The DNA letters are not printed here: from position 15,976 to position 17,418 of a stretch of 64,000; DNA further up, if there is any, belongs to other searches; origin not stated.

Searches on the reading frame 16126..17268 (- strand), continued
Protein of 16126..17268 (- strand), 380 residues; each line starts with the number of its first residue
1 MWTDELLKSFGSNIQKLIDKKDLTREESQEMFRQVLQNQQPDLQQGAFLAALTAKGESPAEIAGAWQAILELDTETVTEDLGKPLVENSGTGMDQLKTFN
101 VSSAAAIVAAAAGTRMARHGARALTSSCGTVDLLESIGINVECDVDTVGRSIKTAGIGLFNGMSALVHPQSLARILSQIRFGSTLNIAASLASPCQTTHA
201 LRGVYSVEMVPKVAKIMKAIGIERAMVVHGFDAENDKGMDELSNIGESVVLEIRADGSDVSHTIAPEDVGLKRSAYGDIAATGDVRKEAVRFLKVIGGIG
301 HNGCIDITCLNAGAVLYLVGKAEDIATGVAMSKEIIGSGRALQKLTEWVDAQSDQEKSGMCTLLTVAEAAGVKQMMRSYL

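Call 43: search_protein_families(library=pfam, proteins=[L044:282-833:+, L044:830-1897:+, L044:1788-2684:+, L080:5181-6185:+, L080:7000-8820:+, L063:3-2006:+, L063:2003-2986:+, L063:5118-6416:+, L063:6413-7633:+, L080:1078-2106:+], max_evalue=0.00001)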
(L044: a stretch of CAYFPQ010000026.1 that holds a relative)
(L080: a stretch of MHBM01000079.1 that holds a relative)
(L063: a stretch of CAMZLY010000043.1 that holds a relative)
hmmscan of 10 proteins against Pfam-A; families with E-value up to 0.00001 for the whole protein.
L044:282-833:+ (183 aa): 1 family
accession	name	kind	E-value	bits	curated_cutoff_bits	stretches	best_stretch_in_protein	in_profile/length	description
PF02283.22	CobU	-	5.6e-57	192.4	27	1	10-175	1-168/168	Cobinamide kinase / cobinamide phosphate guanyltransferase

L044:830-1897:+ (355 aa): 1 family
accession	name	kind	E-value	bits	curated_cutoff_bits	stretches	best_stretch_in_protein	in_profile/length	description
PF02277.22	DBI_PRT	-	1.5e-132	442.3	22.6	1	16-351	3-329/329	Phosphoribosyltransferase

L044:1788-2684:+ (298 aa): 1 family
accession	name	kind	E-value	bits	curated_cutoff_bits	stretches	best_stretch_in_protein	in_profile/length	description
PF02654.20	CobS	-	1.6e-50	172.6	23.2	1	52-286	1-206/207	Cobalamin-5-phosphate synthase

L080:5181-6185:+ (334 aa): 1 family
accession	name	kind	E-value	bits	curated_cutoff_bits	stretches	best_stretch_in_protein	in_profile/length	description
PF03186.18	CobD_Cbib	-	1.7e-91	306.9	34.4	1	11-313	1-282/282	CobD/Cbib protein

L080:7000-8820:+ (606 aa): 3 families
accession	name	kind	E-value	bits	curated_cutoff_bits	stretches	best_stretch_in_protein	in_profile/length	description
PF07685.20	GATase_3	-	3.1e-53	180.8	27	1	356-551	1-194/196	CobB/CobQ-like glutamine amidotransferase domain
PF01656.29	CbiA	-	4.8e-25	88.4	25.4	1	109-334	1-115/125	CobQ/CobB/MinD/ParA nucleotide binding domain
PF13500.12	AAA_26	-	7.6e-21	75.3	27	1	108-335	2-195/198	AAA domain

L063:3-2006:+ (667 aa): 3 families
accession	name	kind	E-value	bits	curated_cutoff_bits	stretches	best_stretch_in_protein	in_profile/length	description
PF01379.25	Porphobil_deam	-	2.6e-42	145.2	22.1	1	2-167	36-202/207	Porphobilinogen deaminase, dipyromethane cofactor binding domain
PF00590.25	TP_methylase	-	2.5e-40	139.1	27.8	1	181-389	2-211/212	Tetrapyrrole (Corrin/Porphyrin) Methylases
PF02602.20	HEM4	-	6.8e-32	110.9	27.5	1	440-648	2-227/231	Uroporphyrinogen-III synthase HemD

L063:2003-2986:+ (327 aa): 1 family
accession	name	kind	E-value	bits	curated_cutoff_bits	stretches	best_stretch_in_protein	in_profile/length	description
PF00490.27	ALAD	-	8.3e-124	413.3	24.6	1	7-323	2-315/317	Delta-aminolevulinic acid dehydratase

L063:5118-6416:+ (432 aa): 1 family
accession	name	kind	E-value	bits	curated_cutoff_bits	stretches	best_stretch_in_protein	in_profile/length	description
PF00202.27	Aminotran_3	-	5.9e-74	249.6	30.5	1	39-409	6-380/403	Aminotransferase class-III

L063:6413-7633:+ (406 aa): 1 family
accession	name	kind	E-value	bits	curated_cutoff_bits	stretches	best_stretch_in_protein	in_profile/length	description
PF00590.25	TP_methylase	-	8.1e-20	72.1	27.8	1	5-194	2-212/212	Tetrapyrrole (Corrin/Porphyrin) Methylases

L080:1078-2106:+ (342 aa): 2 families
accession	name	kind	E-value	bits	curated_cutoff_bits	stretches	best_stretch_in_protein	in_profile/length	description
PF01032.23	FecCD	-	9.1e-91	304.6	26.5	1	18-328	1-309/311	FecCD transport family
PF00950.22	ABC-3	-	2.8e-06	27.5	20.1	1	95-304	37-235/258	ABC 3 transport family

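Call 45: find_encoding_contigs(protein=P0067, flank=10000, max_places=1)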
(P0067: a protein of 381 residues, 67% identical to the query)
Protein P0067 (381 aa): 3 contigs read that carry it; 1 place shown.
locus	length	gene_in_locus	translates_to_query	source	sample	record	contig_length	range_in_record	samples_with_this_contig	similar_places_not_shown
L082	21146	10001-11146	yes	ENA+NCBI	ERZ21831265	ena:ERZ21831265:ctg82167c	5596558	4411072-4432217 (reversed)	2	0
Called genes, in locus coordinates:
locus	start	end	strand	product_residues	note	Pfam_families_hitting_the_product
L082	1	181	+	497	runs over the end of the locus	PF07690:MFS_1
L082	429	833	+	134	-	-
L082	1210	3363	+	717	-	PF00082:Peptidase_S8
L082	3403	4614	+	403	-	-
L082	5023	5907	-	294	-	PF13622:4HBT_3, PF20789:4HBT_3C, PF02551:Acyl_CoA_thio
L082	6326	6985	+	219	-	PF13489:Methyltransf_23, PF01209:Ubie_methyltran, PF01728:FtsJ (weak), PF06325:PrmA (weak), PF13649:Methyltransf_25, PF13847:Methyltransf_31, PF08241:Methyltransf_11, PF08242:Methyltransf_12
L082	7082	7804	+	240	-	PF01261:AP_endonuc_2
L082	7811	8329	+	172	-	PF14512:TM1586_NiRdase (faint), PF00881:Nitroreductase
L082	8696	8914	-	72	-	-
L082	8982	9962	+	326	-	PF16912:Glu_dehyd_C (faint), PF08240:ADH_N, PF00107:ADH_zinc_N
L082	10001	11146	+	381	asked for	PF02885:Glycos_trans_3N, PF00591:Glycos_transf_3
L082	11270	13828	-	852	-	PF00690:Cation_ATPase_N, PF00122:E1-E2_ATPase, PF00702:Hydrolase, PF12710:HAD (faint), PF13246:Cation_ATPase, PF08282:Hydrolase_3 (faint), PF00689:Cation_ATPase_C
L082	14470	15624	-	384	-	PF00266:Aminotran_5, PF01053:Cys_Met_Meta_PP (weak), PF01212:Beta_elim_lyase (weak), PF01041:DegT_DnrJ_EryC1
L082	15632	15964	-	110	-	PF04358:DsrC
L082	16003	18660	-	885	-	PF00111:Fer2, PF01799:Fer2_2, PF01315:Ald_Xan_dh_C, PF02738:MoCoBD_1, PF20256:MoCoBD_2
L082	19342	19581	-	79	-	-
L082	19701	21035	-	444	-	PF00078:RVT_1, PF08388:GIIM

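Call 46: find_encoding_contigs(protein=P0114, flank=10000, max_places=1)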
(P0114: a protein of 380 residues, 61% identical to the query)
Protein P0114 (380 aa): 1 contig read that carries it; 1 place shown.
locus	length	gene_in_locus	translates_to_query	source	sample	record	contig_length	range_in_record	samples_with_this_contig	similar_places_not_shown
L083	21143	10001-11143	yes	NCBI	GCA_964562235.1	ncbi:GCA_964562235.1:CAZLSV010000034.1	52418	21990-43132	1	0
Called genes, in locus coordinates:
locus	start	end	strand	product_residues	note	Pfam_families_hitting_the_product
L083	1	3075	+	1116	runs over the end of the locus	PF00246:Peptidase_M14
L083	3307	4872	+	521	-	PF00496:SBP_bac_5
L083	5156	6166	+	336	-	PF19300:BPD_transp_1_N, PF00528:BPD_transp_1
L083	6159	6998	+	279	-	PF12911:OppC_N (weak), PF00528:BPD_transp_1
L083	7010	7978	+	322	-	PF00005:ABC_tran, PF13304:AAA_21 (weak), PF08352:oligo_HPY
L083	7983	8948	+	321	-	PF00005:ABC_tran, PF13304:AAA_21 (faint), PF08352:oligo_HPY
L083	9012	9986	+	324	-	PF08240:ADH_N, PF00107:ADH_zinc_N (weak)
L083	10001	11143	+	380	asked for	PF02885:Glycos_trans_3N, PF00591:Glycos_transf_3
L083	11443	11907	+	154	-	PF03061:4HBT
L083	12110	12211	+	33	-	-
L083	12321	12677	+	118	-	PF19135:DUF5818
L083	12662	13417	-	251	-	PF00756:Esterase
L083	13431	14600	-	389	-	PF13535:ATP-grasp_4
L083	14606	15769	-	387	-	PF02786:CPSase_L_D2 (weak), PF13535:ATP-grasp_4 (weak)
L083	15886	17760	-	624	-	PF02550:AcetylCoA_hydro, PF13336:AcetylCoA_hyd_C, PF00583:Acetyltransf_1, PF13508:Acetyltransf_7 (faint)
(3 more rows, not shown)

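Call 47: find_encoding_contigs(protein=P0097, flank=10000, max_places=1)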
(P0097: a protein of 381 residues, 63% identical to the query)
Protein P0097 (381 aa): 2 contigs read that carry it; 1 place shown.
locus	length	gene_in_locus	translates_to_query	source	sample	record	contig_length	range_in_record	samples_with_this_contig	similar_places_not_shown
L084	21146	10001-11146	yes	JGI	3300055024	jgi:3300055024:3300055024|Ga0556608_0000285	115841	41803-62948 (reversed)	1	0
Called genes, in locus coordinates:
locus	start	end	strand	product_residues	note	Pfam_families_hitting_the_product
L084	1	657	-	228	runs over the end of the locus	PF00873:ACR_tran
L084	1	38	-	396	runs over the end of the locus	PF05145:AbrB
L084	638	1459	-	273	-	PF00873:ACR_tran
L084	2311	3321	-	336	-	PF01384:PHO4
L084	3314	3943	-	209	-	PF01865:PhoU_div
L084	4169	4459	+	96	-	-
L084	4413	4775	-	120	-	-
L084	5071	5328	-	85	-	-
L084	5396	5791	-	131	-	PF00015:MCPsignal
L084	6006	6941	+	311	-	PF01839:FG-GAP (faint), PF13517:FG-GAP_3 (weak)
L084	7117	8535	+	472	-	PF13506:Glyco_transf_21, PF00535:Glycos_transf_2, PF13641:Glyco_tranf_2_3, PF03142:Chitin_synth_2, PF13632:Glyco_trans_2_3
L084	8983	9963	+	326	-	PF08240:ADH_N, PF16912:Glu_dehyd_C (faint), PF00107:ADH_zinc_N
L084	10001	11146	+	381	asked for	PF02885:Glycos_trans_3N, PF00591:Glycos_transf_3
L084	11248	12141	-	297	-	PF01553:Acyltransferase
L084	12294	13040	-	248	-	PF01464:SLT (weak)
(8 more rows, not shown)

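Call 55: find_related_loci(query=A3, collection=metagenome_contigs, flank=8000)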
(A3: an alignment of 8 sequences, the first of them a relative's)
Query A3 (371 aa) in metagenome_contigs; peptide patterns used: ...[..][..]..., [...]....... (x = any residue, [..] = any of these).
600 stretches matched a pattern (row limit reached: there are more); 254 encode a relative of the query (tblastn E <= 1e-3); the best 80 are kept; 80 distinct loci.
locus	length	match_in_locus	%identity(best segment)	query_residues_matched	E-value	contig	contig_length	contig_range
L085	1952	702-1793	61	5-369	1e-149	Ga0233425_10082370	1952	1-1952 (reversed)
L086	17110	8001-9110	58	1-369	3e-137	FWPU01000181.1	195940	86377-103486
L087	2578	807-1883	62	1-359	2e-143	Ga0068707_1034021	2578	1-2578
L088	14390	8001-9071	60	5-362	8e-135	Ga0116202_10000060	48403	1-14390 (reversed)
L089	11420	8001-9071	61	5-362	2e-134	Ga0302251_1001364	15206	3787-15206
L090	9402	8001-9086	56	1-362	4e-134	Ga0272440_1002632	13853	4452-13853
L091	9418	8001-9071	61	5-362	9e-134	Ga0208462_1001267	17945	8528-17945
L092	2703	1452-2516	61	4-359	5e-140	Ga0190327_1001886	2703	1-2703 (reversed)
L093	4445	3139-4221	61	1-360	4e-135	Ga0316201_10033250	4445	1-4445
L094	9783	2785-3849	60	6-360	4e-132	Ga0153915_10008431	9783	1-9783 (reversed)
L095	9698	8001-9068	59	5-360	3e-132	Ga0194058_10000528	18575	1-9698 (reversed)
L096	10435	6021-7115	58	1-366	9e-132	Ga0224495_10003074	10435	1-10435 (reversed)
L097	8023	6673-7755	59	1-362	3e-131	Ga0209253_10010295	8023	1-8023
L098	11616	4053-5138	56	1-362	3e-130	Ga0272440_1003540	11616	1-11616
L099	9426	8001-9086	55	1-362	7e-130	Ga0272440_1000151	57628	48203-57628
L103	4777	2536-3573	63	6-351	4e-129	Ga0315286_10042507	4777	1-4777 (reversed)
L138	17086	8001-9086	54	9-367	2e-117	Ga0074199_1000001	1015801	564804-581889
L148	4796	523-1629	53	1-369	2e-117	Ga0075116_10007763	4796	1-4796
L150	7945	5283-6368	53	9-367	1e-116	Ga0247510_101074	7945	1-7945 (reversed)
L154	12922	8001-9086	53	9-367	1e-115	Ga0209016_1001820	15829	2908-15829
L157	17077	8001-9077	52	4-362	6e-115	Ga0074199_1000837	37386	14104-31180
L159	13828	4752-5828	52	4-362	3e-115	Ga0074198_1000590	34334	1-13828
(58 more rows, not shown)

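Call 58: search_protein_families(library=pfam, proteins=[L103:3883-4554:+, L159:2530-3567:+, L148:2107-2790:-, L150:6367-7200:+, L091:5327-6583:+, L159:7073-8440:+, L157:9088-10284:+, L154:10447-12351:+], max_evalue=0.00001)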
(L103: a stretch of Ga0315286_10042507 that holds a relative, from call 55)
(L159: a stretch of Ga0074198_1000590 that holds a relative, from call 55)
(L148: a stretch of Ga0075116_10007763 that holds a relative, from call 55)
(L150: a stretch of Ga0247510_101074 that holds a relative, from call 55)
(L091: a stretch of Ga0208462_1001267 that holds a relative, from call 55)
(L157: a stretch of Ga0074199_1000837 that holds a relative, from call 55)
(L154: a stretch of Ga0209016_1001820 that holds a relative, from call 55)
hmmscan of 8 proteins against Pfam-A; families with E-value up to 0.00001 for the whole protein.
L103:3883-4554:+ (223 aa): 1 family
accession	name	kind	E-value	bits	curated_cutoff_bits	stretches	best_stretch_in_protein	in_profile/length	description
PF02283.22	CobU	-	7e-57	192.1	27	1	8-204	1-167/168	Cobinamide kinase / cobinamide phosphate guanyltransferase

L159:2530-3567:+ (345 aa): 0 families

L148:2107-2790:- (227 aa): 1 family
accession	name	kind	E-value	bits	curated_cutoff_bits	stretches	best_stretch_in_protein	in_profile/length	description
PF01902.24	Diphthami_syn_2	-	3.6e-56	190.6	23.2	1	6-218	5-215/219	Diphthamide synthase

L150:6367-7200:+ (277 aa): 1 family
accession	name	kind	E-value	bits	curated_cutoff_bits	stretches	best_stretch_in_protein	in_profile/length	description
PF01955.23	CbiZ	-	4.4e-52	177.3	27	1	89-261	37-191/191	Adenosylcobinamide amidohydrolase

L091:5327-6583:+ (418 aa): 2 families
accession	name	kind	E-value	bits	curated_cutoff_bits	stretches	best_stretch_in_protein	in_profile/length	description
PF00557.29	Peptidase_M24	-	1.9e-37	129.5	23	1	165-398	3-207/208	Metallopeptidase family M24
PF01321.24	Creatinase_N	-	3e-20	73.5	22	1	32-156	1-128/128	Creatinase/Prolidase N-terminal domain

L159:7073-8440:+ (455 aa): 2 families
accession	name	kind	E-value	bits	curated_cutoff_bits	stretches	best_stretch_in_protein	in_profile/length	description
PF04055.27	Radical_SAM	-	2.2e-21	77.2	29.5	1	170-342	1-166/166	Radical SAM superfamily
PF00919.26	UPF0004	-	7.5e-16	58.4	27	1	2-81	1-86/98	Uncharacterized protein family UPF0004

L157:9088-10284:+ (398 aa): 1 family
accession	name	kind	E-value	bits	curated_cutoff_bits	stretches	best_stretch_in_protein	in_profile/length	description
PF01594.21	AI-2E_transport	-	2e-39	136.1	34.3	1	67-384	3-324/327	AI-2E family transporter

L154:10447-12351:+ (634 aa): 3 families
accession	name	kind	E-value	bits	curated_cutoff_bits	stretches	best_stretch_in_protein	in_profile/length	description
PF00593.30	TonB_dep_Rec_b-barrel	-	3.8e-52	179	27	1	284-608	73-436/436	TonB dependent receptor-like, beta-barrel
PF07715.20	Plug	-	2.7e-31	108.7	23.9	1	46-153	3-107/107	TonB-dependent Receptor Plug Domain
PF14905.12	OMP_b-brl_3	-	1.3e-09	38.1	27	1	444-615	206-380/408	Outer membrane protein beta-barrel family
